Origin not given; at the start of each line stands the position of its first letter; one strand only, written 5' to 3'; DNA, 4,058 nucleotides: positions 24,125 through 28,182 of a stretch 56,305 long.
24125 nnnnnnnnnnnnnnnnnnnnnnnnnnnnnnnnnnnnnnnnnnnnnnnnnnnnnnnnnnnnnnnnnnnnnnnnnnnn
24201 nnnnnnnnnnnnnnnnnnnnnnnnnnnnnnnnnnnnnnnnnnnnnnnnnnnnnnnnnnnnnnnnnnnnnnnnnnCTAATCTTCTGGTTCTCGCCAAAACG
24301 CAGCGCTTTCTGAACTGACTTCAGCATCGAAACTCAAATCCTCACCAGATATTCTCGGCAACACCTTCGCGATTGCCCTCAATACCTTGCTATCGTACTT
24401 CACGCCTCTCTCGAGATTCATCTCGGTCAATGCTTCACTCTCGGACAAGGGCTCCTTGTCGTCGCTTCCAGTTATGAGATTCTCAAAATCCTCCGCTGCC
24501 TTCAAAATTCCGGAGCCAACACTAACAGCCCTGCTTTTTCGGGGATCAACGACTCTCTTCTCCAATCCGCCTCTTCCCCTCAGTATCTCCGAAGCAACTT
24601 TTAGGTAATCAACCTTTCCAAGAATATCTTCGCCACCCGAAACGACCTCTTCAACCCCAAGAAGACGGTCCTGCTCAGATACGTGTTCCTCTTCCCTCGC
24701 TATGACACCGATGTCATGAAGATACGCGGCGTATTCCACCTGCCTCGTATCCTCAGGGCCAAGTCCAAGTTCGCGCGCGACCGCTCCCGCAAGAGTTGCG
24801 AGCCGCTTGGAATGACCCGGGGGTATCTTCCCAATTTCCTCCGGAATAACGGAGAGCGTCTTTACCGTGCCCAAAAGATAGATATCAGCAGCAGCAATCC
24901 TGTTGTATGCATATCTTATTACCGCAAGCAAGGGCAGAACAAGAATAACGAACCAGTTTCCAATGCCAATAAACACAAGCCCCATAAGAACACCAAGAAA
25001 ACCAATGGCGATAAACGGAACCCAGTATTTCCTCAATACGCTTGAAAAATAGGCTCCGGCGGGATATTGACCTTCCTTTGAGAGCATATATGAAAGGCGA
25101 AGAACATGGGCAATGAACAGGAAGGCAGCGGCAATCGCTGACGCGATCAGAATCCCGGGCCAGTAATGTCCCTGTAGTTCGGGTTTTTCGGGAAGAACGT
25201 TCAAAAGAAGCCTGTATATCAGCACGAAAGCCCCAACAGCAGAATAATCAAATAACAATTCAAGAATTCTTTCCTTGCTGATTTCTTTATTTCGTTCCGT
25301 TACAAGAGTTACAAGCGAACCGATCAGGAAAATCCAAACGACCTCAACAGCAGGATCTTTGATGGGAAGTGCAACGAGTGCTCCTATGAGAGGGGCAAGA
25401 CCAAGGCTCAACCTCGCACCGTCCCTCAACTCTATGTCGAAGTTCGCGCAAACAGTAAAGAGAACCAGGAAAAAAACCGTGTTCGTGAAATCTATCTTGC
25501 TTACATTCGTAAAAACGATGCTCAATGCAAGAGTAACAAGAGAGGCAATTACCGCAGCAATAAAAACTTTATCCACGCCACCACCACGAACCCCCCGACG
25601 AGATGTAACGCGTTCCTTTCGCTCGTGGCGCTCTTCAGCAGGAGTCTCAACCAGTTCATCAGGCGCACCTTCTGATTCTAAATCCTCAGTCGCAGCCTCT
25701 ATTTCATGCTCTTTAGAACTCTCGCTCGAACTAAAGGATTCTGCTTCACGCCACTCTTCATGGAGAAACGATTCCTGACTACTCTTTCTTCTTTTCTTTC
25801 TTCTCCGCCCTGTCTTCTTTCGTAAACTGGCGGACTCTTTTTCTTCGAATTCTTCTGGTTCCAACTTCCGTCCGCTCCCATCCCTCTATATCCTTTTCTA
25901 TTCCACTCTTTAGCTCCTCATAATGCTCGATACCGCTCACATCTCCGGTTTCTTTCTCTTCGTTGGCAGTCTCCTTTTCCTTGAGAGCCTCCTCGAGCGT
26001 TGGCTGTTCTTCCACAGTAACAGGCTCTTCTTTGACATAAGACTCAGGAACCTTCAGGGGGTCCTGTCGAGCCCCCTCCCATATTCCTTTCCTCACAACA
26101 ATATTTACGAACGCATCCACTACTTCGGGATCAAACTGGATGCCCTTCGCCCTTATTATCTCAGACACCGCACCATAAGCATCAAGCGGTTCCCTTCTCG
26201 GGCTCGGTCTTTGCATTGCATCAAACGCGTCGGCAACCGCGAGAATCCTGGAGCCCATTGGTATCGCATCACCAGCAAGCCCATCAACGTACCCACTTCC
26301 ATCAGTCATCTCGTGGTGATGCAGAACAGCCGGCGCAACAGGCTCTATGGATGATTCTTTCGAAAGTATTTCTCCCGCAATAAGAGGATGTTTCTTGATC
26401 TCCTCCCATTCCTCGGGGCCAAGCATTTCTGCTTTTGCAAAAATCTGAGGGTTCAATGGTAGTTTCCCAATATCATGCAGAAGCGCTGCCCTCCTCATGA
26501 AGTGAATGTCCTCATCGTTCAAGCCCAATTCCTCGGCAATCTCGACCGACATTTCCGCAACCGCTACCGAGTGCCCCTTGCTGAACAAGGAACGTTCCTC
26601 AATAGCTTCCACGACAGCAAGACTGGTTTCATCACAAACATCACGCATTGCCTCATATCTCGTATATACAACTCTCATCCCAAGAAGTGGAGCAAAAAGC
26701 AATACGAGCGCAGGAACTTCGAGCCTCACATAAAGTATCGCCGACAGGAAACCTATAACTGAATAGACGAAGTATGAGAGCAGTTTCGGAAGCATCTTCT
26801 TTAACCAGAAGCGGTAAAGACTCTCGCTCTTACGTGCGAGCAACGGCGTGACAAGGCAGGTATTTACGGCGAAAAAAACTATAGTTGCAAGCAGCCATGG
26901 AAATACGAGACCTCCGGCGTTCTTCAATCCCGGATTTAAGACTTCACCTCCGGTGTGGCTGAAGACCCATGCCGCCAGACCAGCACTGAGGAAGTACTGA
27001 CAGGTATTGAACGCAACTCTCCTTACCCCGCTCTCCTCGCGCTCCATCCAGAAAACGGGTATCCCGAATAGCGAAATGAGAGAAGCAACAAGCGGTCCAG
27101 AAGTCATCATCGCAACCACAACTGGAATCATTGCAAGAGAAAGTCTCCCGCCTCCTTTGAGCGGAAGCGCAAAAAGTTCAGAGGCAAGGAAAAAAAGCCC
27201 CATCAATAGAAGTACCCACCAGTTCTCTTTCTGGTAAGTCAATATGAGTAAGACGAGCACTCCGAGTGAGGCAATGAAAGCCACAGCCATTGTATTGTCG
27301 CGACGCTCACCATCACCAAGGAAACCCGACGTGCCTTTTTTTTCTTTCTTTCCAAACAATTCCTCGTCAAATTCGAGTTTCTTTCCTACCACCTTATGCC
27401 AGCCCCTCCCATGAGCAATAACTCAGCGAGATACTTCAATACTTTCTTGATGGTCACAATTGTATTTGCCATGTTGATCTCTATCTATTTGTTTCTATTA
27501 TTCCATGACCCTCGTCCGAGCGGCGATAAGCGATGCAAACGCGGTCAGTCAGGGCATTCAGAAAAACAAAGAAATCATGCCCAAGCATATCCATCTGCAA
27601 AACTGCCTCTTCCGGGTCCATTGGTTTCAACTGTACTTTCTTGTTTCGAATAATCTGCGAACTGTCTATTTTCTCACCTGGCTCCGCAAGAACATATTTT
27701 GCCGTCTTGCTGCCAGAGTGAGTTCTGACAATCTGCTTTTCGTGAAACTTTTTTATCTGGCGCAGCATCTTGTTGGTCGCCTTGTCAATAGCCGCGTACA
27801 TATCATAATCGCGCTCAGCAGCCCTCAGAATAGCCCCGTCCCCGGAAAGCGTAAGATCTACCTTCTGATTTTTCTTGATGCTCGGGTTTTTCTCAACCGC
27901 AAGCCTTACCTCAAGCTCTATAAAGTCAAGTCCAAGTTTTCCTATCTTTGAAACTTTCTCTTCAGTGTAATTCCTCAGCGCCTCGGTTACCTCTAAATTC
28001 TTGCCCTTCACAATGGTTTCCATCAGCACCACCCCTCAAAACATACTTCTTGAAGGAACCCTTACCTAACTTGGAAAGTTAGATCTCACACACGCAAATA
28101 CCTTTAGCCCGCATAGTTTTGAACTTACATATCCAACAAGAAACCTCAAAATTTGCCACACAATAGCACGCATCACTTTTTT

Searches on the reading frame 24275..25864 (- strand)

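Call 4: search_protein_families(library=pfam, proteins=[window:24275-25864:-])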
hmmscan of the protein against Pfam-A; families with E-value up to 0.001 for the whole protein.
window:24275-25864:- (529 aa): 2 families
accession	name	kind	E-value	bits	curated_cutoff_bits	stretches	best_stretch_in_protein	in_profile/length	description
PF13487.12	HD_5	-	1.8e-11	44.5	27.2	1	350-494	16-170/170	HD domain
PF01966.28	HD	-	0.0001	23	22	1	351-393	4-44/116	HD domain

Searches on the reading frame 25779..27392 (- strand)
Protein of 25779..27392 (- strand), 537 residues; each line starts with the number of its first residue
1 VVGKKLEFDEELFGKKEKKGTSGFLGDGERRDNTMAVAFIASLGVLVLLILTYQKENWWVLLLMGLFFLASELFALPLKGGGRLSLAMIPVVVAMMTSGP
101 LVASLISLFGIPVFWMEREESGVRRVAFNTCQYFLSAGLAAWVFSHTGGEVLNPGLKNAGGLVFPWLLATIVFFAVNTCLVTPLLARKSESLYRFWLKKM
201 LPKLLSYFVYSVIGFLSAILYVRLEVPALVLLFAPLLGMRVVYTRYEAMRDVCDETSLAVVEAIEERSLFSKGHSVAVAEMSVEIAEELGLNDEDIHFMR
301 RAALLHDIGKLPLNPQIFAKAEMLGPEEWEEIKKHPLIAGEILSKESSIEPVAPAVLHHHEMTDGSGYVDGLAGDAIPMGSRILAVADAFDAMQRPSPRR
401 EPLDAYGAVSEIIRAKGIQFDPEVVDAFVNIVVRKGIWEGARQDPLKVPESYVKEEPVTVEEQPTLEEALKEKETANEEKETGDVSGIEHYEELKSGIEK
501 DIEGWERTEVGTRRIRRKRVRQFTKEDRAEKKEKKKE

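Call 4: search_protein_families(library=pfam, proteins=[window:25779-27392:-])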
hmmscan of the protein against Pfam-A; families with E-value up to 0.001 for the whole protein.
window:25779-27392:- (537 aa): 4 families
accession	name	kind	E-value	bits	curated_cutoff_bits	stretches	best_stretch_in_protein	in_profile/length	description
PF13487.12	HD_5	-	1.4e-32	113.2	27.2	1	261-424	4-170/170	HD domain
PF01966.28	HD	-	2.3e-19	70.2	22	1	274-393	4-116/116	HD domain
PF20972.2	MASE9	-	1.1e-05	25.9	24.3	1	78-239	45-196/203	MASE9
PF08668.18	HDOD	-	9e-05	22.5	22.9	1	274-318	98-140/196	HDOD domain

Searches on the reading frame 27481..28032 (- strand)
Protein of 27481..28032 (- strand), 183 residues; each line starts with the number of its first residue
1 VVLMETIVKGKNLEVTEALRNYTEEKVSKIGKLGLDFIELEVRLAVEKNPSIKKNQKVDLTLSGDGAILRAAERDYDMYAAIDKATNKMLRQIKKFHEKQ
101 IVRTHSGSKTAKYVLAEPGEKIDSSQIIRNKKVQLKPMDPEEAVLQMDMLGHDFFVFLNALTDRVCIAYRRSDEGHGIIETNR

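Call 4: search_protein_families(library=pfam, proteins=[window:27481-28032:-])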
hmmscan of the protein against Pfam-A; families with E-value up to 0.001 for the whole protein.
window:27481-28032:- (183 aa): 2 families
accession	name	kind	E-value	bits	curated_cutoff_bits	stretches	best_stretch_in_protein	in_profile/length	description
PF16321.10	Ribosom_S30AE_C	-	4.1e-23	81.3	25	1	124-177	3-56/57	Sigma 54 modulation/S30EA ribosomal protein C terminus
PF02482.25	Ribosomal_S30AE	-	3.2e-22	79.5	23.7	1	7-100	2-87/88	Sigma 54 modulation protein / S30EA ribosomal protein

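Call 14: find_related_loci(query=window:27481-28032:-, collection=genome_contigs, flank=4000)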
Query window:27481-28032:- (183 aa) in genome_contigs; peptide patterns used: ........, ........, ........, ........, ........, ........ (x = any residue, [..] = any of these).
600 stretches matched a pattern (row limit reached: there are more); 533 encode a relative of the query (tblastn E <= 1e-3); the best 80 are kept; 80 distinct loci.
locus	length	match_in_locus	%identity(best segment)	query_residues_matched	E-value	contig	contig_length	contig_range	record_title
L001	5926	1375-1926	42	4-180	4e-45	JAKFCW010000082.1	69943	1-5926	MAG: Candidatus Sericytochromatia bacterium isolate LC031 contig-124_300, whole genome shotgun sequence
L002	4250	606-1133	46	4-181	6e-44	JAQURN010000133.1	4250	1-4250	MAG: Actinomycetota bacterium isolate STD1_74 NODE_88393_length_4250_cov_2.895464_Sandtown_D1, whole genome shotgun sequ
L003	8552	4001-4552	42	4-180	4e-43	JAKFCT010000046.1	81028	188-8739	MAG: Candidatus Sericytochromatia bacterium isolate LC028 contig-124_238, whole genome shotgun sequence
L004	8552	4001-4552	42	4-180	5e-43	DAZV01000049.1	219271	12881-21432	MAG TPA_asm: Candidatus Sericytochromatia bacterium S15B-MN24 CBMW_12 SRR636581.qc.1_paired_contig_1005, whole genome sh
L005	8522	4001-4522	44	8-182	2e-41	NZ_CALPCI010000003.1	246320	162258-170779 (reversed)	Limosilactobacillus caecicola strain DSM 110982 NODE_3_length_246320_cov_388.029170, whole genome shotgun sequence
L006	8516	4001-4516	44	3-180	1e-40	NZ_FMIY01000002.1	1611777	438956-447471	Colibacter massiliensis strain Marseille-P2911T, whole genome shotgun sequence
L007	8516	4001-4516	43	8-180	8e-41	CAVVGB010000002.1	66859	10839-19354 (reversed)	MAG: uncultured Actinomycetes bacterium isolate MFD02360.bin.2.59 genome assembly, contig: contig_17170, whole genome sh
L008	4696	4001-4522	43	8-182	2e-40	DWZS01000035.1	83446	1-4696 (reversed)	MAG TPA_asm: Candidatus Limosilactobacillus excrementigallinarum isolate 2685 CHK19__C238106_L83446_SAMEA104467167, whol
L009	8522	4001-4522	43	8-182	2e-40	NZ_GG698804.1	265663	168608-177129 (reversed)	Limosilactobacillus coleohominis 101-4-CHN supercont1.3, whole genome shotgun sequence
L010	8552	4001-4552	43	8-182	9e-40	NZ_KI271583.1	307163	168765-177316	Schleiferilactobacillus shenzhenensis LY-73 LY73.Scaffold2, whole genome shotgun sequence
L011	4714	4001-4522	42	8-182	1e-39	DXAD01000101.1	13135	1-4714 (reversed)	MAG TPA_asm: Candidatus Limosilactobacillus intestinavium isolate 2331 CHK80__C160801_L13135_SAMEA104467293, whole genom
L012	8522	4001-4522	43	8-180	2e-39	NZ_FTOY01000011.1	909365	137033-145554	Limosilactobacillus caccae strain Marseille-P3519T, whole genome shotgun sequence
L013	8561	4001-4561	43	3-182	1e-39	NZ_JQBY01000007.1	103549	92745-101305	Pediococcus ethanolidurans strain DSM 22301 Scaffold7, whole genome shotgun sequence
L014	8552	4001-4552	43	8-182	2e-39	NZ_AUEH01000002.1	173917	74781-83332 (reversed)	Schleiferilactobacillus harbinensis DSM 16991 H627DRAFT_scaffold00002.2_C, whole genome shotgun sequence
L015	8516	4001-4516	44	3-180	3e-39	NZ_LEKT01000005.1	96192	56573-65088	Megasphaera cerevisiae DSM 20462 scaffold_4, whole genome shotgun sequence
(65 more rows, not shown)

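Call 15: find_encoding_contigs(protein=window:27481-28032:-, flank=6000, max_places=6)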
Protein window:27481-28032:- (183 aa): no gene with exactly this product is on record in the collection.

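Call 17: find_homologous_proteins(query=window:27481-28032:-, max_evalue=1e-20)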
Query window:27481-28032:- (183 aa): 2226 proteins with E <= 1e-20 among 2380 candidates; the best 120 are listed.
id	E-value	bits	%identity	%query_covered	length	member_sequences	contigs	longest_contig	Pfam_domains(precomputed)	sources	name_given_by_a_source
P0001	9.6e-111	385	100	98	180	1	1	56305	PF02482.26,PF16321.11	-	-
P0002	1.8e-69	251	70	98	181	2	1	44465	PF02482.26,PF16321.11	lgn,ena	-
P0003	1.8e-58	215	57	98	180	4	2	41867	PF02482.26,PF16321.11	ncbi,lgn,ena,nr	ncbi:MAG: ribosome-associated translation inhibitor RaiA [Actinobacteria bacterium]|nr:ribosome-asso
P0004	4.3e-58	214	56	98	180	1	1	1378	PF02482.26,PF16321.11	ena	-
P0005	1.2e-57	212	56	98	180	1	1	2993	PF02482.26,PF16321.11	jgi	jgi:putative sigma-54 modulation protein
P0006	1.3e-57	212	57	98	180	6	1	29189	PF02482.26,PF16321.11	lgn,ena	-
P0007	3.0e-57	211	58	98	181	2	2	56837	PF02482.26,PF16321.11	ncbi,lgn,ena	-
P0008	3.7e-57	211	56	98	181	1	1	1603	PF02482.26,PF16321.11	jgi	-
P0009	3.7e-57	211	57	98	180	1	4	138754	PF02482.26,PF16321.11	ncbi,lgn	-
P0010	4.8e-57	211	57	98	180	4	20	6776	PF02482.26,PF16321.11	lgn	-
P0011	1.0e-56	209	58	99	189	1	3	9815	PF02482.26,PF16321.11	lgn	-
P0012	1.8e-56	209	57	98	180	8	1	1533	PF02482.26,PF16321.11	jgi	-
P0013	1.9e-56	209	57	98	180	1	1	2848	PF02482.26,PF16321.11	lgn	-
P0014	2.0e-56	209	56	98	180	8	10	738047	PF02482.26,PF16321.11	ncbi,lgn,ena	-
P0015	9.6e-56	206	55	98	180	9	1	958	PF02482.26,PF16321.11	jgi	-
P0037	1.2e-53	199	54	98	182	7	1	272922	PF02482.26,PF16321.11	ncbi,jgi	jgi:putative sigma-54 modulation protein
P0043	6.6e-53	197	56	98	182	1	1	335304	PF02482.26,PF16321.11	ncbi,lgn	-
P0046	1.8e-52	196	51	98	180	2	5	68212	PF02482.26,PF16321.11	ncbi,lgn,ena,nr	ncbi:MAG: ribosome-associated translation inhibitor RaiA [Actinobacteria bacterium]|nr:ribosome-asso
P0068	3.1e-46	175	51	97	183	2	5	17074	PF02482.26,PF16321.11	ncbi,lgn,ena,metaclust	ncbi:MAG TPA: ribosome-associated translation inhibitor RaiA [Candidatus Anoxymicrobiaceae bacterium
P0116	5.1e-40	155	46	97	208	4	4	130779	PF02482.26,PF16321.11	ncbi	ncbi:MAG: ribosome hibernation-promoting factor, HPF/YfiA family [Actinomycetota bacterium]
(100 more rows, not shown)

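Call 19: find_encoding_contigs(protein=P0002, flank=5000, max_places=2)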
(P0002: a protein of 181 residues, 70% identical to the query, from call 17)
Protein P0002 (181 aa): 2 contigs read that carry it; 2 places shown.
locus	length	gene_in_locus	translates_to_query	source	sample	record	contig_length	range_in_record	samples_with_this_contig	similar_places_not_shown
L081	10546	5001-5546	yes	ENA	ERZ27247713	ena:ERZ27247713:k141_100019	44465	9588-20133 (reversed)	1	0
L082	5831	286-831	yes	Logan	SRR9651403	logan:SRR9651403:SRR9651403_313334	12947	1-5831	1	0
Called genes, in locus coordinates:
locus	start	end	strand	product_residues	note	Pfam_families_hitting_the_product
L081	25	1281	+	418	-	PF05221:AdoHcyase, PF07991:KARI_N (faint), PF05221:AdoHcyase, PF02826:2-Hacid_dh_C (weak), PF00670:AdoHcyase_NAD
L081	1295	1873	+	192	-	PF00596:Aldolase_II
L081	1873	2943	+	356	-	PF01008:IF-2B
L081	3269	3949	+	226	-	PF00156:Pribosyltran (weak)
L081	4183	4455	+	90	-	PF04316:FlgM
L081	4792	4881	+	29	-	-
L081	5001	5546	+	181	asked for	PF02482:Ribosomal_S30AE, PF16321:Ribosom_S30AE_C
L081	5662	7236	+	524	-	PF13487:HD_5, PF01966:HD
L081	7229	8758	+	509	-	PF13487:HD_5, PF01966:HD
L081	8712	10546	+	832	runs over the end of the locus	PF07517:SecA_DEAD, PF01043:SecA_PP_bind, PF21090:P-loop_SecA, PF07516:SecA_SW, PF02810:SEC-C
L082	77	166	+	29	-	-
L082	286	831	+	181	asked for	PF02482:Ribosomal_S30AE, PF16321:Ribosom_S30AE_C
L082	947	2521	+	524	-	PF13487:HD_5, PF01966:HD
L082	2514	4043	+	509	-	PF13487:HD_5, PF01966:HD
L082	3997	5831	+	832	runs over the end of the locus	PF07517:SecA_DEAD, PF01043:SecA_PP_bind, PF21090:P-loop_SecA, PF07516:SecA_SW, PF02810:SEC-C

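Call 20: find_encoding_contigs(protein=P0003, flank=5000, max_places=2)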
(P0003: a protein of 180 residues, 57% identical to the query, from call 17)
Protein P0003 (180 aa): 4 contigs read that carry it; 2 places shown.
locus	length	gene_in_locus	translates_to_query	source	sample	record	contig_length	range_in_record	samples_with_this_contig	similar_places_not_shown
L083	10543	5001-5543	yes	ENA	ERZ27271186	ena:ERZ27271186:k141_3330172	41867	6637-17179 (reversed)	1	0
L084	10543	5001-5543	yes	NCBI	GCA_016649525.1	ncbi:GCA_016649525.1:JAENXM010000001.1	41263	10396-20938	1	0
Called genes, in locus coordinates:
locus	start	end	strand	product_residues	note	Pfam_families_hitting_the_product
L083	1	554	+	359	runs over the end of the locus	PF01380:SIS (weak), PF10432:bact-PGI_C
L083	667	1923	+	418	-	PF05221:AdoHcyase, PF02826:2-Hacid_dh_C (weak), PF00670:AdoHcyase_NAD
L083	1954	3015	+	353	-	PF01008:IF-2B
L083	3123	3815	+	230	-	-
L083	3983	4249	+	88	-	PF04316:FlgM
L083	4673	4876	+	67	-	PF00313:CSD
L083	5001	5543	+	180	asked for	PF02482:Ribosomal_S30AE, PF16321:Ribosom_S30AE_C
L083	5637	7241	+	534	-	PF13487:HD_5, PF01966:HD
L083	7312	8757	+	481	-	PF13487:HD_5, PF01966:HD (weak)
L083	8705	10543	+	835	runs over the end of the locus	PF07517:SecA_DEAD, PF01043:SecA_PP_bind, PF21090:P-loop_SecA, PF07516:SecA_SW, PF02810:SEC-C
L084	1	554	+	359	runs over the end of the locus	PF01380:SIS (weak), PF10432:bact-PGI_C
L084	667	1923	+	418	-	PF05221:AdoHcyase, PF02826:2-Hacid_dh_C (weak), PF00670:AdoHcyase_NAD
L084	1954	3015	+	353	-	PF01008:IF-2B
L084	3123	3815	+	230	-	-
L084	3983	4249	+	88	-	PF04316:FlgM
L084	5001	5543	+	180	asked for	PF02482:Ribosomal_S30AE, PF16321:Ribosom_S30AE_C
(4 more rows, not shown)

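Call 21: find_encoding_contigs(protein=P0014, flank=5000, max_places=2)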
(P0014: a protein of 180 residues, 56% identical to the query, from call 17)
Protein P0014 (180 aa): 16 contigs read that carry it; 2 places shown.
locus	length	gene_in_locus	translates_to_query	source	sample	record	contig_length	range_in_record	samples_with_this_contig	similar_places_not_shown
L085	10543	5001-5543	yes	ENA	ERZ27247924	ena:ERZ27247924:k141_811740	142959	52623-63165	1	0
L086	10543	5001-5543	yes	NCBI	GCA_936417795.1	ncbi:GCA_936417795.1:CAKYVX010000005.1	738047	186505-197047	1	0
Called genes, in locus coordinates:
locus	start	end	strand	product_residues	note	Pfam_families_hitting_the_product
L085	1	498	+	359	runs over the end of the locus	PF01380:SIS, PF10432:bact-PGI_C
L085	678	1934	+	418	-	PF05221:AdoHcyase, PF02826:2-Hacid_dh_C (weak), PF00670:AdoHcyase_NAD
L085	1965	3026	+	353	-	PF01008:IF-2B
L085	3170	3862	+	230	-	-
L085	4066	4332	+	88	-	PF04316:FlgM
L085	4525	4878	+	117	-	PF00313:CSD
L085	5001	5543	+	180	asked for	PF02482:Ribosomal_S30AE, PF16321:Ribosom_S30AE_C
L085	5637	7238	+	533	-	PF13487:HD_5, PF01966:HD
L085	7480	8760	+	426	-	PF13487:HD_5, PF01966:HD (weak)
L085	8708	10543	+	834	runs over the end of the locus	PF07517:SecA_DEAD, PF01043:SecA_PP_bind, PF21090:P-loop_SecA, PF07516:SecA_SW, PF02810:SEC-C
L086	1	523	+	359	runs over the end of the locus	PF01380:SIS, PF10432:bact-PGI_C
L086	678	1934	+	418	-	PF05221:AdoHcyase, PF02826:2-Hacid_dh_C (weak), PF00670:AdoHcyase_NAD, PF07991:KARI_N (weak)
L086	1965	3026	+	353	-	PF01008:IF-2B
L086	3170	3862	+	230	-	-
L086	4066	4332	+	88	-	PF04316:FlgM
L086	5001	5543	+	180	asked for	PF02482:Ribosomal_S30AE, PF16321:Ribosom_S30AE_C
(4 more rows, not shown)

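Call 22: find_encoding_contigs(protein=P0037, flank=3500, max_places=1)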
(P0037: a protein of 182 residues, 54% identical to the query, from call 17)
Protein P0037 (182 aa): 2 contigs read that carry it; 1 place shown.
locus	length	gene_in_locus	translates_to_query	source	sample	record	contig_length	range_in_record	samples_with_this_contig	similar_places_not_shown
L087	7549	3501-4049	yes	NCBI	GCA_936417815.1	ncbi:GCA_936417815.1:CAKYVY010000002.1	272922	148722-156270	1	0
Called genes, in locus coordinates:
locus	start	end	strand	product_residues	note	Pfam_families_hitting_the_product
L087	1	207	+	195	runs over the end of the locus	PF00596:Aldolase_II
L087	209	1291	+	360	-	PF01008:IF-2B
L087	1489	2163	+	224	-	-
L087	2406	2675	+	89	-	PF04316:FlgM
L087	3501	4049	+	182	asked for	PF02482:Ribosomal_S30AE, PF16321:Ribosom_S30AE_C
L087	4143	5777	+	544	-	PF01966:HD, PF13487:HD_5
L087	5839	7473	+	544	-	PF13487:HD_5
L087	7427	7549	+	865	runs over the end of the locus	PF07517:SecA_DEAD, PF01043:SecA_PP_bind, PF21090:P-loop_SecA, PF07516:SecA_SW, PF02810:SEC-C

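Call 23: find_encoding_contigs(protein=P0043, flank=3500, max_places=1)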
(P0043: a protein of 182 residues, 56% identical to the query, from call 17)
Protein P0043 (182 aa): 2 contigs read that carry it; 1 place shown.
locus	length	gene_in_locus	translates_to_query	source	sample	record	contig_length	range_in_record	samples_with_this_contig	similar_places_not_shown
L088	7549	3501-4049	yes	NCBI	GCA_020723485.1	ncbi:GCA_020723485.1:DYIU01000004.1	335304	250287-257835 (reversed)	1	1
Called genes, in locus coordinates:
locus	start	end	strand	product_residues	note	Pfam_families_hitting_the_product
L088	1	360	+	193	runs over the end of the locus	PF00596:Aldolase_II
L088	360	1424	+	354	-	PF01008:IF-2B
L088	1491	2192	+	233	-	PF00156:Pribosyltran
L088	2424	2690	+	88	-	PF04316:FlgM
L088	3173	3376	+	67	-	PF00313:CSD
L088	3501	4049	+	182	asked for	PF02482:Ribosomal_S30AE, PF16321:Ribosom_S30AE_C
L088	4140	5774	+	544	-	PF01966:HD, PF13487:HD_5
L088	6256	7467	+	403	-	PF13487:HD_5, PF01966:HD (weak)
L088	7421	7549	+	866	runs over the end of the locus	PF07517:SecA_DEAD, PF00270:DEAD (faint), PF01043:SecA_PP_bind, PF21090:P-loop_SecA, PF07516:SecA_SW, PF02810:SEC-C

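Call 24: find_encoding_contigs(protein=P0068, flank=3500, max_places=1)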
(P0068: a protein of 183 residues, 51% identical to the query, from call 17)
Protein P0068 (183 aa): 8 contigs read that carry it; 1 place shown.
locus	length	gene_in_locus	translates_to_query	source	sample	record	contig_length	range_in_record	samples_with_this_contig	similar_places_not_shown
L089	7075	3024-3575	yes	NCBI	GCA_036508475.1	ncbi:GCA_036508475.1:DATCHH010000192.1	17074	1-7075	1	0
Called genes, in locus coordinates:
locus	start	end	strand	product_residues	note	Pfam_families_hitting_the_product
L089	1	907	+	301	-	PF01008:IF-2B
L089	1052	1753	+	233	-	-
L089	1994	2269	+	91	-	PF04316:FlgM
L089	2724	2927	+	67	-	PF00313:CSD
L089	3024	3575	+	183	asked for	PF02482:Ribosomal_S30AE, PF16321:Ribosom_S30AE_C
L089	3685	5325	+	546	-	PF13487:HD_5, PF01966:HD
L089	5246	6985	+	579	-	PF13487:HD_5, PF01966:HD (weak)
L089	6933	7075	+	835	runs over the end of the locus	PF07517:SecA_DEAD, PF01043:SecA_PP_bind, PF00271:Helicase_C (faint), PF21090:P-loop_SecA, PF07516:SecA_SW, PF02810:SEC-C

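Call 25: find_encoding_contigs(protein=P0116, flank=3500, max_places=1)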
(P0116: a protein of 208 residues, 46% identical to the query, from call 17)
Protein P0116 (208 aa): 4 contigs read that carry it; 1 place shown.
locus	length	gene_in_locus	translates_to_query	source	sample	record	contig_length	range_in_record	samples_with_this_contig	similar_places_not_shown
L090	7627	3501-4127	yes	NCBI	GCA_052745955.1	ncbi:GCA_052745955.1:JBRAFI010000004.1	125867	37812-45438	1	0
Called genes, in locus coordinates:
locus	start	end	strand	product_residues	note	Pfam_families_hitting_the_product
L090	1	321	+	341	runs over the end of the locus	PF01008:IF-2B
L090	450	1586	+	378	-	PF00483:NTP_transferase, PF12804:NTP_transf_3, PF25084:LbH_EIF2B (faint), PF00132:Hexapep (faint), PF25087:GMPPB_C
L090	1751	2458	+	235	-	PF18912:DZR_2, PF00156:Pribosyltran (weak)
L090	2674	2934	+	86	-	PF04316:FlgM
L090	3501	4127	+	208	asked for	PF02482:Ribosomal_S30AE, PF16321:Ribosom_S30AE_C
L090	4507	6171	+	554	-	PF13487:HD_5, PF01966:HD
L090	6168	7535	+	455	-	PF13487:HD_5, PF01966:HD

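Call 26: find_encoding_contigs(protein=P0046, flank=3500, max_places=1)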
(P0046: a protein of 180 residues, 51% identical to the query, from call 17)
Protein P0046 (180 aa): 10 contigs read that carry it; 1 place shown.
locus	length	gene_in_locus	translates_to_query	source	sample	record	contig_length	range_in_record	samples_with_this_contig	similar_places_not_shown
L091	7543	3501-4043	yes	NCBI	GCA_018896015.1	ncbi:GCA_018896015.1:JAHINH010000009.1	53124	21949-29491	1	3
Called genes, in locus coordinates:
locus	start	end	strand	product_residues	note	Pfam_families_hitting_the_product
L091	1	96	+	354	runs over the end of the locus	PF01008:IF-2B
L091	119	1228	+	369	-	PF00483:NTP_transferase, PF12804:NTP_transf_3, PF25084:LbH_EIF2B, PF00132:Hexapep (weak), PF25087:GMPPB_C (weak)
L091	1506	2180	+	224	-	PF18912:DZR_2 (faint)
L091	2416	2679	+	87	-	PF04316:FlgM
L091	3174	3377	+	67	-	PF00313:CSD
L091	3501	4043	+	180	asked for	PF02482:Ribosomal_S30AE, PF16321:Ribosom_S30AE_C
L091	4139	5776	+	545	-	PF13487:HD_5, PF01966:HD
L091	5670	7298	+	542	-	PF13487:HD_5, PF01966:HD (weak)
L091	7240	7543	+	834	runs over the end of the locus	PF07517:SecA_DEAD, PF00270:DEAD (faint), PF01043:SecA_PP_bind, PF21090:P-loop_SecA, PF07516:SecA_SW, PF02810:SEC-C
